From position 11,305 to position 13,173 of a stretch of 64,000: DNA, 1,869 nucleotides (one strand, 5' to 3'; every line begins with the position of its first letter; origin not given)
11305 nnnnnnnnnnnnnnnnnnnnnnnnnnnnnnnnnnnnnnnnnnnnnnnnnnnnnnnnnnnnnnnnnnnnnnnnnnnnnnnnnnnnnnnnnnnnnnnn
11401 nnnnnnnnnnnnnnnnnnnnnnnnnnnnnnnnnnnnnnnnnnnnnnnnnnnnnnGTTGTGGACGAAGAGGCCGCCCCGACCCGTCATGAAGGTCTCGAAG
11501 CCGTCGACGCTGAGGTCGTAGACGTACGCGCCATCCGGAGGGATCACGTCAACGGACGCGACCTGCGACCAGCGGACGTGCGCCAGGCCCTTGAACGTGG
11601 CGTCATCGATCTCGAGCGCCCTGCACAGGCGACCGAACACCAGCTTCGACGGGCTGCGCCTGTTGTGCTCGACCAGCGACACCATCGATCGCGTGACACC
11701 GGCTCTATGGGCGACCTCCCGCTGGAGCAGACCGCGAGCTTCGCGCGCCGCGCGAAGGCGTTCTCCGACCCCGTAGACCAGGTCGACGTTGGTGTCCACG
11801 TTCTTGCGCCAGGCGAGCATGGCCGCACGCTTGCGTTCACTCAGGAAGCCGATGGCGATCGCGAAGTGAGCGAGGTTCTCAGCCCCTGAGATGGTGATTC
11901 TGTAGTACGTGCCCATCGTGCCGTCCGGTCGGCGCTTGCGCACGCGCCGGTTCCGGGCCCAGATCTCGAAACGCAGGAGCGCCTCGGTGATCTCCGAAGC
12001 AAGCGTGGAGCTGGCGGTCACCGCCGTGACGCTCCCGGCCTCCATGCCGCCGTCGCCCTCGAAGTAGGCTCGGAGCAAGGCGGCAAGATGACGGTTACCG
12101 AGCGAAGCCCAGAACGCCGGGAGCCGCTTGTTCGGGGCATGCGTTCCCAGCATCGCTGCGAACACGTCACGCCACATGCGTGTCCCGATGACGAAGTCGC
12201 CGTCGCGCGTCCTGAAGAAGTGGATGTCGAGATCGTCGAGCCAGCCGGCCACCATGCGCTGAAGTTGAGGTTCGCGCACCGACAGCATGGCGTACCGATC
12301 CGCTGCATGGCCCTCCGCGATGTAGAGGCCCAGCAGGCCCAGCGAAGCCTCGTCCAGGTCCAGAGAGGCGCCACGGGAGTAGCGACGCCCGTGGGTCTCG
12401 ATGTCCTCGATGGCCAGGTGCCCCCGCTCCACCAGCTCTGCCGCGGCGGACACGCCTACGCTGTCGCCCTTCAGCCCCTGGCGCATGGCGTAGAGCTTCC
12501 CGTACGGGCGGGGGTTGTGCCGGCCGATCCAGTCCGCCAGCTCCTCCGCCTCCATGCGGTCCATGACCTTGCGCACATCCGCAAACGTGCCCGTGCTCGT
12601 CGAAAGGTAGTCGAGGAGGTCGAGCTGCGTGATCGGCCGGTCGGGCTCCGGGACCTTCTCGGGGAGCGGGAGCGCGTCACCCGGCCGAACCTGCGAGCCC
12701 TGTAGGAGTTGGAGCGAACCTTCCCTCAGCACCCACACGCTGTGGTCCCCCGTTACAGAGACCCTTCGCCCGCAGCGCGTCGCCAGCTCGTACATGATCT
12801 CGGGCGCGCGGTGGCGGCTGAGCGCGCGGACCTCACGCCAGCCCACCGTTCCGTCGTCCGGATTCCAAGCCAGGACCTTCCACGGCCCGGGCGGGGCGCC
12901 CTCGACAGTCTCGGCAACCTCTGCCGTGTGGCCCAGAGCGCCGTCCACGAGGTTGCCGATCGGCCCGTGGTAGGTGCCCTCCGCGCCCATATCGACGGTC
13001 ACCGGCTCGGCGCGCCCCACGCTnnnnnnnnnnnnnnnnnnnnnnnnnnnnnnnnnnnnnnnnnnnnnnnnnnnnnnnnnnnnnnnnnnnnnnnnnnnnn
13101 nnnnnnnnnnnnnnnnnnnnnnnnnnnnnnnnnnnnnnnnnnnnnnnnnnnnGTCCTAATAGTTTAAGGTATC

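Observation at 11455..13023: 523-residue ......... intein with an embedded XRE-like HTH splitting the Walker A motif of UvrB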

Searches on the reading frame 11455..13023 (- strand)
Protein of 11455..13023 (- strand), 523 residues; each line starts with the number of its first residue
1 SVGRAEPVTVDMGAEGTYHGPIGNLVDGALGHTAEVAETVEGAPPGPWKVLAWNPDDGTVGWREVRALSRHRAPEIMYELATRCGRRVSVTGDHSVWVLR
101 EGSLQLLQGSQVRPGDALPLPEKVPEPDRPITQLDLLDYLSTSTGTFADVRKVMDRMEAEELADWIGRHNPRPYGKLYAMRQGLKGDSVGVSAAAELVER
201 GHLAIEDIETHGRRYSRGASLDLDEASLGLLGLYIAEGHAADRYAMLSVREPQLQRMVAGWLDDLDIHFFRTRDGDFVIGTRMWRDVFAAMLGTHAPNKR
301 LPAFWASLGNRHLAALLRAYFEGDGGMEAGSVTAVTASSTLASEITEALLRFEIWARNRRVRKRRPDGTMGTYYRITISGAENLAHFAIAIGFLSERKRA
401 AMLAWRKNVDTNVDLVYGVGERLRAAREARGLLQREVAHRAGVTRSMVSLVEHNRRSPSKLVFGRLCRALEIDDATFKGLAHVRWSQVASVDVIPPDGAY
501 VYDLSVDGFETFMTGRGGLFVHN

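Call 3: search_protein_families(library=pfam, proteins=[window:11455-13023:-], max_evalue=1)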
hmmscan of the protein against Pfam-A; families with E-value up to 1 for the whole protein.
window:11455-13023:- (523 aa): 7 families
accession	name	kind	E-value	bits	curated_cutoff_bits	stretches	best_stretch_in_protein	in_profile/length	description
PF14528.11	LAGLIDADG_3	-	1.5e-11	44.8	22.5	1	313-392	3-82/82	LAGLIDADG-like domain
PF14890.11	Intein_splicing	-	2.4e-11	44.1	35.8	1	54-523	27-155/155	Intein splicing domain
PF13560.12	HTH_31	-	1.8e-10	41.4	27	1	420-475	3-59/64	Helix-turn-helix domain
PF01381.28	HTH_3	-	2.2e-10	40.8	23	1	423-473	1-51/55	Helix-turn-helix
PF12844.13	HTH_19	-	1.4e-05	25.4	30.2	1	420-473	1-54/64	Helix-turn-helix domain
PF13413.12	HTH_25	-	0.048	13.9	24.6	1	422-454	1-33/62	Helix-turn-helix domain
PF00356.27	LacI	-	0.15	12.3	27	1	435-455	3-23/46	Bacterial regulatory proteins, lacI family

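Call 4: search_protein_families(library=ncbifam, proteins=[window:11455-13023:-], max_evalue=1)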
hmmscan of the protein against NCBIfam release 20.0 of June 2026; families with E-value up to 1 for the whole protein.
window:11455-13023:- (523 aa): 23 families
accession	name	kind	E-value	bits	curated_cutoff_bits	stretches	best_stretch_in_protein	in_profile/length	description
NF011491.0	PRK14898.1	equivalog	2.1e-32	112.1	783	1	22-523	96-543/860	DNA-directed RNA polymerase subunit A''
NF003157.0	PRK04132.1-2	equivalog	1.6e-17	62.7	1103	1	229-428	174-378/864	replication factor C small subunit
NF045703.1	rSAM_Tes_intein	exception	1.9e-16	59.1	1700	1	49-382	205-536/1040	tetraether lipid synthase Tes, intein-containing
NF011303.0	PRK14715.1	equivalog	5e-16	57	1585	1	49-400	943-1317/1627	DNA-directed DNA polymerase II large subunit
NF003159.0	PRK04132.1-4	equivalog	2.5e-15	55.6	999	2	309-414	261-353/852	replication factor C small subunit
NF005852.0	PRK07773.1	equivalog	3.3e-14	52.1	780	2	293-523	592-826/886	replicative DNA helicase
NF011302.0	PRK14714.1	equivalog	3e-08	31.7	1791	1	37-127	970-1059/1350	DNA-directed DNA polymerase II large subunit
TIGR03070.1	couple_hipB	subfamily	9.5e-07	28.7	71.65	1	420-458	4-42/58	type II toxin-antitoxin system Y4mF family antitoxin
NF007408.0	PRK09943.1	equivalog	4.3e-06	26.4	211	1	418-468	7-57/185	HTH-type transcriptional regulator PuuR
NF041677.1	trans_regClgR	equivalog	1.5e-05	25.1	170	1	419-473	9-63/113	transcriptional regulator ClgR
NF011418.0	PRK14845.1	equivalog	1.5e-05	23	756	1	310-441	227-345/1049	translation initiation factor IF-2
NF038098.1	GyrA_w_intein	exception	3e-05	22.1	1850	1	284-445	307-468/1232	intein-containing DNA gyrase subunit A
TIGR00270.2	TIGR00270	equivalog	5.3e-05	23.1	110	1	405-472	61-129/159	multiprotein bridging factor aMBF1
TIGR01445.1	intein_Nterm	domain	9.1e-05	23.4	24.5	1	20-97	16-82/83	intein N-terminal splicing region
NF038139.1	Reg_Aceta_RamB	equivalog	0.00027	19.7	700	1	419-478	3-62/465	acetate metabolism transcriptional regulator RamB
TIGR01443.1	intein_Cterm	domain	0.0038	17.4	15.6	1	500-523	1-23/24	intein C-terminal splicing region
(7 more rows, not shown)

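Call 8: find_homologous_proteins(query=window:11455-13023:-, max_evalue=0.001)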
Query window:11455-13023:- (523 aa): 9 proteins with E <= 0.001 among 8000 candidates.
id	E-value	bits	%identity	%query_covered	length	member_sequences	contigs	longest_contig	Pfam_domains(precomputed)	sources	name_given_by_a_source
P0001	7.4e-124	433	52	74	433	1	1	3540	PF14528.12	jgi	jgi:intein/homing endonuclease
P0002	1.2e-98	350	48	69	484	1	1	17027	PF14528.12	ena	-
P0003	1.3e-96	343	44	76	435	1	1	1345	PF14528.12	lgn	-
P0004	8.4e-89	317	46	67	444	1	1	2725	-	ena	-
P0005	1.6e-78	283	37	99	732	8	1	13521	PF14528.12,PF13560.13,PF04851.22,PF14890.12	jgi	-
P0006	1.1e-56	211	33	100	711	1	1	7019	PF14528.12,PF14890.12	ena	-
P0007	1.1e-37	149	36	55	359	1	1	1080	PF14528.12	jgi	-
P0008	3.2e-35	140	39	46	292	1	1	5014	PF14890.12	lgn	-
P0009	1.7e-11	62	25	65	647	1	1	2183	PF24846.2,PF14528.12,PF14890.12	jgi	jgi:DNA polymerase II large subunit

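Call 18: find_related_loci(query=A3, collection=genome_contigs, flank=6000)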
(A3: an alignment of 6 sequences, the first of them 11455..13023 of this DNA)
Query A3 (523 aa) in genome_contigs; peptide patterns used: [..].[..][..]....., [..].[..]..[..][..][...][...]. (x = any residue, [..] = any of these).
178 stretches matched a pattern; 143 encode a relative of the query (tblastn E <= 1e-3); the best 80 are kept; 80 distinct loci.
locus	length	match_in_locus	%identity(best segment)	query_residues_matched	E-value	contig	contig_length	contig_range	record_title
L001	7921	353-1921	51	1-523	4e-172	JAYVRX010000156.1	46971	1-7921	MAG: Deinococcales bacterium isolate GL73_DN_metabinner_10 GL73_DN_metabinner_10_155, whole genome shotgun sequence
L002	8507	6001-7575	50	1-523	3e-160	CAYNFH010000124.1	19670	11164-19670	MAG TPA_asm: uncultured Chthonomonadaceae bacterium isolate SRP272529_co1_250 genome assembly, contig: NODE_4548_length_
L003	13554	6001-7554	50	1-523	6e-155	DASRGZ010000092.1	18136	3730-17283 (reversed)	MAG TPA_asm: Chthonomonadaceae bacterium isolate SMAG_U10071 k141_2361298, whole genome shotgun sequence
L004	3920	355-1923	47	1-523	4e-159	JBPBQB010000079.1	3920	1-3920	MAG: Janthinobacterium lividum isolate 3300051445_30 3300051445_30_Ga0502434_00283777, whole genome shotgun sequence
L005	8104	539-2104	49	1-523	3e-150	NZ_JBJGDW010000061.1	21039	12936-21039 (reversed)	Deinococcus sp. SM5_A1 SM5_A1_Spades_assembly_contig_61, whole genome shotgun sequence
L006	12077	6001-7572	50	1-523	1e-149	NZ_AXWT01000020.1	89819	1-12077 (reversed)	Deinococcus murrayi DSM 11303 H565DRAFT_scaffold00012.12_C, whole genome shotgun sequence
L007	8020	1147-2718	45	1-523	6e-148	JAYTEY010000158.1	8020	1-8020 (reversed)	MAG: Abditibacteriaceae bacterium isolate GFS_2120 GFS_2120_157, whole genome shotgun sequence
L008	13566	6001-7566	48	1-523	2e-145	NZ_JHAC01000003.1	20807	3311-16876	Deinococcus phoenicis strain 1P10ME CR5801000003, whole genome shotgun sequence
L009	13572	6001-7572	45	1-523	5e-144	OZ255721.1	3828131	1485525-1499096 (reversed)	MAG: Abditibacteriaceae bacterium isolate 7bf6772e-6c33-449c-9fdb-ec1266bce879 genome assembly, chromosome: 1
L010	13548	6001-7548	47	1-523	1e-143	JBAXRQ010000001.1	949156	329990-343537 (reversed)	MAG: bacterium isolate ELA587 MAG587_1, whole genome shotgun sequence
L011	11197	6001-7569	47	1-523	1e-136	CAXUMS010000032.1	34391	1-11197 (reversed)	MAG TPA_asm: uncultured Armatimonadaceae bacterium isolate public_SRR11456914_metawrap_bin.15 genome assembly, contig: p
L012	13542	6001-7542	44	1-523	1e-133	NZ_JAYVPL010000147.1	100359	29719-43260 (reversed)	MAG: Armatimonas sp. isolate GL72_DN_metabinner_2 GL72_DN_metabinner_2_146, whole genome shotgun sequence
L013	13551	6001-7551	52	1-523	9e-168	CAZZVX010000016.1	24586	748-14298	MAG: Armatimonadota bacterium isolate Brown_J.bin.7 genome assembly, contig: NODE_339_length_24586_cov_6.122906, whole g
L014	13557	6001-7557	47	1-523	3e-146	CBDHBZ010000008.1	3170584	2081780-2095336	MAG: Abditibacterium sp. isolate 8b3576e8-bfd9-4b4c-bc7a-fdc956353a50 genome assembly, contig: contig_8, whole genome sh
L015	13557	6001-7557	49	1-523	1e-153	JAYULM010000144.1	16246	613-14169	MAG: Armatimonadota bacterium isolate GFS_9362 GFS_9362_143, whole genome shotgun sequence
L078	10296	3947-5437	30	22-523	2e-33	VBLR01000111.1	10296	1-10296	MAG: Methanobacteriota archaeon isolate EA_2 14_0903_05_30cm_scaffold_4614, whole genome shotgun sequence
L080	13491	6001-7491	30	21-523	5e-31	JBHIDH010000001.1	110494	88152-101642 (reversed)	MAG: Thermoplasmata archaeon isolate Baj_3_bin.12 NODE_1_length_110494_cov_15.159708, whole genome shotgun sequence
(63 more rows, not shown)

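Call 25: search_protein_families(library=pfam, alignment_id=A4, max_evalue=0.001)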
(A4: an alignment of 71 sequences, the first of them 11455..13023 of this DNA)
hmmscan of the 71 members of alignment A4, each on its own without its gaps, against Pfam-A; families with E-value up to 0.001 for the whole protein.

A. member 1, window:11455-13023:- (523 aa): 5 families
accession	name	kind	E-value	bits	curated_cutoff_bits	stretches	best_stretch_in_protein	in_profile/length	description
PF14528.11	LAGLIDADG_3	-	1.5e-11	44.8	22.5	1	313-392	3-82/82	LAGLIDADG-like domain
PF14890.11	Intein_splicing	-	2.4e-11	44.1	35.8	1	54-523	27-155/155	Intein splicing domain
PF13560.12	HTH_31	-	1.8e-10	41.4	27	1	420-475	3-59/64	Helix-turn-helix domain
PF01381.28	HTH_3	-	2.2e-10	40.8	23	1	423-473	1-51/55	Helix-turn-helix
PF12844.13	HTH_19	-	1.4e-05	25.4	30.2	1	420-473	1-54/64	Helix-turn-helix domain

B. families by the number of members that match (of 71 scanned): 10 families
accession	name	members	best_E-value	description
PF14528.11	LAGLIDADG_3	71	1.8e-22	LAGLIDADG-like domain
PF14890.11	Intein_splicing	71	2.7e-22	Intein splicing domain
PF01381.28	HTH_3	53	3.1e-13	Helix-turn-helix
PF13560.12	HTH_31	51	2.3e-13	Helix-turn-helix domain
PF12844.13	HTH_19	26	8.3e-09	Helix-turn-helix domain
PF13413.12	HTH_25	2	0.00017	Helix-turn-helix domain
PF13545.12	HTH_Crp_2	2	0.00074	Crp-like helix-turn-helix domain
PF05204.19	Hom_end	1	7.6e-05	Homing endonuclease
PF13744.12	HTH_37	1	0.00065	Helix-turn-helix domain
PF15731.11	MqsA_antitoxin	1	0.00099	Antitoxin component of bacterial toxin-antitoxin system, MqsA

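Call 26: predict_structure(alignment_id=A2)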
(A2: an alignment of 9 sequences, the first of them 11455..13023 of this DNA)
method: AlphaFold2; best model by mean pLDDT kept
length: 523 residues; sequences in the alignment: 9
mean_pLDDT: 88.4   pTM: 0.87
mean pLDDT of the five models: 88.4, 85.6, 81.4, 79.1, 76.8
residues with pLDDT >= 90: 296; 70-90: 205; 50-70: 20; < 50: 2
segments of 3 or more residues with pLDDT < 50: none
pLDDT, mean of each block of 10 residues (from residue 1): 92 89 93 68 93 86 93 94 92 92 89 93 88 91 80 87 89 87 79 90 89 82 96 93 86 93 92 89 88 91 94 97 87 93 94 91 88 91 90 92 67 68 92 97 93 80 91 80 87 93 86 83 79
secondary structure, 60 per line:
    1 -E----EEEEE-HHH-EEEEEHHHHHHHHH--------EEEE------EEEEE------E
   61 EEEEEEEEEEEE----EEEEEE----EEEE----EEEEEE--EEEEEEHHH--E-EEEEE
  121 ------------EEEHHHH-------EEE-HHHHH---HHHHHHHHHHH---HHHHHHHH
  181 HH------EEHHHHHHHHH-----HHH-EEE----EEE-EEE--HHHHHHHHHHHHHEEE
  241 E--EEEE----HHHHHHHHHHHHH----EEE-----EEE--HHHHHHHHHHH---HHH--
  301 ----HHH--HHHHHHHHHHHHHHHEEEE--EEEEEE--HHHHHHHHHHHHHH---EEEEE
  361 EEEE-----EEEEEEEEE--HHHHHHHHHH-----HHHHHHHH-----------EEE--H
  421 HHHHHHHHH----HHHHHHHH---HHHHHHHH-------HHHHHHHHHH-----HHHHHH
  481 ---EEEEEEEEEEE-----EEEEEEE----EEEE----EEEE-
elements in order: E7-11 E17-21 H22-30 E39-42 E49-53 E60-72 E77-82 E87-90 E95-100 E103-108 E116-120 E133-135 H136-139 E147-149 H151-155 H159-169 H173-182 H191-199 E209-211 E216-218 E220-222 H225-237 E238-241 E244-247 H252-264 E269-271 E277-279 H282-292 H310-324 E325-328 E331-336 H339-352 E356-364 E370-378 H381-390 H396-403 E415-417 H420-429 H434-441 H445-452 H460-469 H475-480 E484-494 E500-506 E511-514 E519-522

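Call 30: fold_search(model_id=the predicted structure, library=pdb)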
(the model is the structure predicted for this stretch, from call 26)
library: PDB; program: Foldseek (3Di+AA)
matches with E <= 10: 637; with E <= 0.001: 52
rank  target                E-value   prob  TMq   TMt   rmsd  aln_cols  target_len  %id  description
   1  2cw7                  1.2e-26  1.00  0.66  0.64   7.8       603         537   21  Crystal structure of intein homing endonuclease II (released 2006-04-18)
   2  7qss                  1.2e-23  1.00  0.63  0.74   5.9       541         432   17  Crystal structure of homing endonuclease-associated TliVMA intein (C1A) (released 2022-03-30)
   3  7qsu                  2.7e-19  1.00  0.54  0.75   6.4       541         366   15  Crystal structure of homing endonuclease-associated TliVMA intein (C1A, d333-339) (released 2022-03-30)
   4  1dq3                  4.7e-18  1.00  0.53  0.60   9.1       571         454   14  CRYSTAL STRUCTURE OF AN ARCHAEAL INTEIN-ENCODED HOMING ENDONUCLEASE PI-PFUI (released 2000-07-05)
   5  7qst                  4.9e-16  1.00  0.49  0.68   7.6       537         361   14  Crystal structure of homing endonuclease-associated PhoVMA intein (C1A) (released 2022-03-30)
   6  1ef0_A                1.2e-08  1.00  0.34  0.41  25.0       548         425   12  CRYSTAL STRUCTURE OF PI-SCEI MINIPRECURSOR (released 2000-06-07)
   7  1vde_A                1.8e-08  1.00  0.35  0.41  24.1       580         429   12  PI-SCEI, A HOMING ENDONUCLEASE WITH PROTEIN SPLICING ACTIVITY (released 1998-04-08)
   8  1vde_B                2.0e-08  1.00  0.35  0.42  24.9       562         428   12  PI-SCEI, A HOMING ENDONUCLEASE WITH PROTEIN SPLICING ACTIVITY (released 1998-04-08)
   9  1jva_B                2.2e-08  1.00  0.37  0.43  24.6       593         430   12  CRYSTAL STRUCTURE OF THE VMA1-DERIVED ENDONUCLEASE BEARING THE N AND C EXTEIN PROPEPTIDES (released 2002-08-29)
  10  1dfa                  6.2e-08  1.00  0.36  0.45   9.9       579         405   11  CRYSTAL STRUCTURE OF PI-SCEI IN C2 SPACE GROUP (released 1999-12-08)
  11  1lws_A                1.3e-07  1.00  0.34  0.40  25.9       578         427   12  Crystal structure of the intein homing endonuclease PI-SceI bound to its recognition sequence (released 2002-09-27)
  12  5o9i_A                1.7e-07  1.00  0.20  0.59   3.0       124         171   22  Crystal structure of transcription factor IIB Mvu mini-intein (released 2017-11-01)
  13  5o9j_B                4.1e-07  1.00  0.19  0.48   3.9       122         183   23  Crystal structure of transcription factor IIB Mja mini-intein (released 2017-11-01)
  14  5o9i_B                4.7e-07  1.00  0.21  0.60   2.9       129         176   22  Crystal structure of transcription factor IIB Mvu mini-intein (released 2017-11-01)
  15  1um2_A                5.5e-07  1.00  0.39  0.46  24.2       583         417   12  Crystal Structure of the Vma1-Derived Endonuclease with the Ligated Extein Segment (released 2004-09-22)
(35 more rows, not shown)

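Call 32: search_protein_representatives(protein=window:11455-13023:-)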
Query: 523 residues. Proteins with E-value up to 0.001 (for the whole library): 2503; up to 1e-10: 571; up to 1e-30: 67. The best 150 are listed.
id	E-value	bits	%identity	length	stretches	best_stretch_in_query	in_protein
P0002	3.8e-99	349.6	48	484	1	2-364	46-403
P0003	4.0e-97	343.0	45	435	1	1-398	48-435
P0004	2.7e-89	317.2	46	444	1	2-348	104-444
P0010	7.8e-83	295.8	42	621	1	1-523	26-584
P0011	1.1e-81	292.0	43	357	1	3-311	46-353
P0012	1.3e-73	265.5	37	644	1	47-523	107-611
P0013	1.8e-70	255.1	34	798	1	50-523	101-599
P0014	8.2e-66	239.7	34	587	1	50-523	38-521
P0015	3.1e-65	237.8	39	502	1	57-472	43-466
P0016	1.4e-63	232.3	35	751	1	20-523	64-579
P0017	2.6e-61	224.8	52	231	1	279-487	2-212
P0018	5.8e-61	223.7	38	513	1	20-428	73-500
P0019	8.6e-59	216.5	40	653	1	65-523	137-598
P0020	1.5e-58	215.7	41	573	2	271-523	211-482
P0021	3.1e-58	214.7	51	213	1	191-385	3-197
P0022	9.6e-57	209.7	40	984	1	20-523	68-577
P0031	1.5e-46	176.1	31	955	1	22-523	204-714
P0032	2.6e-46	175.3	32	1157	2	36-471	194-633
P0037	9.0e-43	163.6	29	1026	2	48-471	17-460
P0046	3.3e-37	145.3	37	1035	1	14-523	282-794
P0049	6.1e-36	141.1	28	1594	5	21-402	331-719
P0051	2.8e-35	138.9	34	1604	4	298-523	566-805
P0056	5.4e-34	134.7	29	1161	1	6-523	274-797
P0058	2.5e-33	132.5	32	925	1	50-523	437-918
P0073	5.5e-31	124.8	31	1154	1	47-523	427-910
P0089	1.4e-27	113.5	30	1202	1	64-523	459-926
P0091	3.6e-27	112.2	28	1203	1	77-523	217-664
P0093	4.7e-27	111.8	33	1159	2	314-523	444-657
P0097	1.5e-26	110.1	32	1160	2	277-523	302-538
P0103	8.9e-26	107.6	30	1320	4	307-523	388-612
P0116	4.8e-24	101.8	28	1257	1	49-523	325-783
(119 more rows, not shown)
